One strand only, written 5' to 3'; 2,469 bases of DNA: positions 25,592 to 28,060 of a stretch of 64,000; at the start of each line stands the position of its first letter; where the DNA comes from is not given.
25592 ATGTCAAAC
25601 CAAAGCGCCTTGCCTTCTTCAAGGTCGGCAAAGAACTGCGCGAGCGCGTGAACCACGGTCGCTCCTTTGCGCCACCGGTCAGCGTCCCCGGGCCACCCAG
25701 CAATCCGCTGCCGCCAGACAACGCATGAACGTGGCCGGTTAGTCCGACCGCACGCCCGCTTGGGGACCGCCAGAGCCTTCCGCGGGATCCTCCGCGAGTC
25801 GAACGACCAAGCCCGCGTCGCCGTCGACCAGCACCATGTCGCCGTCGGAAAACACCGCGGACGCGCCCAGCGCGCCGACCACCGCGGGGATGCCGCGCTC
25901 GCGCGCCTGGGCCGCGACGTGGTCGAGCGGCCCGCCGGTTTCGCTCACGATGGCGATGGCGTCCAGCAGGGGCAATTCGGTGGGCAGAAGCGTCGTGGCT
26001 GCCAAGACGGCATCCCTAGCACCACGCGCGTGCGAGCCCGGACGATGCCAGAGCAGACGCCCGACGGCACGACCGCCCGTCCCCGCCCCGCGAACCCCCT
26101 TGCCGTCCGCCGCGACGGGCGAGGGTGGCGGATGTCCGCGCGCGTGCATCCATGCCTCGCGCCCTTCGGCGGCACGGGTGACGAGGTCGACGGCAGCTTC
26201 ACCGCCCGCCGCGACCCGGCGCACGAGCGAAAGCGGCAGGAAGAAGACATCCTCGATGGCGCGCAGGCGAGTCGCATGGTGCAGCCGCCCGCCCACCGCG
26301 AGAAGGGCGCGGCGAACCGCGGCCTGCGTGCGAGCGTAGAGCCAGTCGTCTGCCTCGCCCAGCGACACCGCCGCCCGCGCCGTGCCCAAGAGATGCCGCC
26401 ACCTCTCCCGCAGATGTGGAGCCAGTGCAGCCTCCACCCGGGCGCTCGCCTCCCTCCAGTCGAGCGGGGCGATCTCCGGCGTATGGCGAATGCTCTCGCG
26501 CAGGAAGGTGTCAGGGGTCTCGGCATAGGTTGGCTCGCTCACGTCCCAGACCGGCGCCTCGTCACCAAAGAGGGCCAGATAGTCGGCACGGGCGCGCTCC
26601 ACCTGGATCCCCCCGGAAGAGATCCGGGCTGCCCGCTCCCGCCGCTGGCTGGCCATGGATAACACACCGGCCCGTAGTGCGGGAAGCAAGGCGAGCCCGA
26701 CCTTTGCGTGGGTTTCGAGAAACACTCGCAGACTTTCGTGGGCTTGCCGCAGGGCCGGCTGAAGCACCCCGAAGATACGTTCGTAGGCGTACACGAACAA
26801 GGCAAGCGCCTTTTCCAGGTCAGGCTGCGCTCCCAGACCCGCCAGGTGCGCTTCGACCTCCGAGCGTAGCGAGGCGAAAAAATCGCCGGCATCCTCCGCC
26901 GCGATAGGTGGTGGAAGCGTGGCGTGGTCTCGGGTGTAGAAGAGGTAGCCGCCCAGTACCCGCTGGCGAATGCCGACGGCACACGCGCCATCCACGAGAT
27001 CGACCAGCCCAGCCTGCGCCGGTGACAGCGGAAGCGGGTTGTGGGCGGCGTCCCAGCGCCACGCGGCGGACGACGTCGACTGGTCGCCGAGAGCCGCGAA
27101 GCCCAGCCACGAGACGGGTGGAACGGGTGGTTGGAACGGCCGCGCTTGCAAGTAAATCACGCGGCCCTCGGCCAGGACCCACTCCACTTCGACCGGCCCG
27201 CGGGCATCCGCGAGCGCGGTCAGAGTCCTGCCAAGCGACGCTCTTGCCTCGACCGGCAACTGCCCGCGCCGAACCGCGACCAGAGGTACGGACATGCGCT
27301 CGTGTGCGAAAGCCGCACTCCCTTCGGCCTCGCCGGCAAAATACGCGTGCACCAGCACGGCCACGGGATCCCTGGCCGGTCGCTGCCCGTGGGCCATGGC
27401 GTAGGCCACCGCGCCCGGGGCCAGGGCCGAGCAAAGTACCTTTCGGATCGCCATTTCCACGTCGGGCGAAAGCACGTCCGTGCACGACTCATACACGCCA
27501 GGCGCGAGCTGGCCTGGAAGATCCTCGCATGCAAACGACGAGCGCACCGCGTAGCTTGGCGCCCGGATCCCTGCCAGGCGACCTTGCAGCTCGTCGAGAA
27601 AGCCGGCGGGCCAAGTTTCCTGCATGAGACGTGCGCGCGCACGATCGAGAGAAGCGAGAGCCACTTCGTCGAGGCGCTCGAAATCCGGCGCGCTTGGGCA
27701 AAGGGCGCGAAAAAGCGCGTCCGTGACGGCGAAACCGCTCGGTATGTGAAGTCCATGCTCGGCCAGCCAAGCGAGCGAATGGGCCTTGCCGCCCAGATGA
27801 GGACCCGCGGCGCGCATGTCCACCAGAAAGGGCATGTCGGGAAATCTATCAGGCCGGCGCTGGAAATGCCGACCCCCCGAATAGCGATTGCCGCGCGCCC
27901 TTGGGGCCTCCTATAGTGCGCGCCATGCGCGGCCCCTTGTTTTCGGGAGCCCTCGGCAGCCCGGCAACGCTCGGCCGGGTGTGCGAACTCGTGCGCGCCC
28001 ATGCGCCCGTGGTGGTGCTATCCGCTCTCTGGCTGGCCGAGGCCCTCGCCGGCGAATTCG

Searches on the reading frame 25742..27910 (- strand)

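Call 67: search_protein_families(library=pfam, proteins=[window:25742-27910:-], max_evalue=0.00001)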
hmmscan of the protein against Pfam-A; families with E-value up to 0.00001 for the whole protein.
window:25742-27910:- (723 aa): 2 families
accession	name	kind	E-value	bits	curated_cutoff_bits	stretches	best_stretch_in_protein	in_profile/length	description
PF01326.24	PPDK_N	-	3.5e-14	53.3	27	1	38-194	3-178/328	Pyruvate phosphate dikinase, AMP/ATP-binding domain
PF00391.29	PEP-utilizers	-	9.8e-14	51.2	23.1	1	633-700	4-72/72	PEP-utilising enzyme, mobile domain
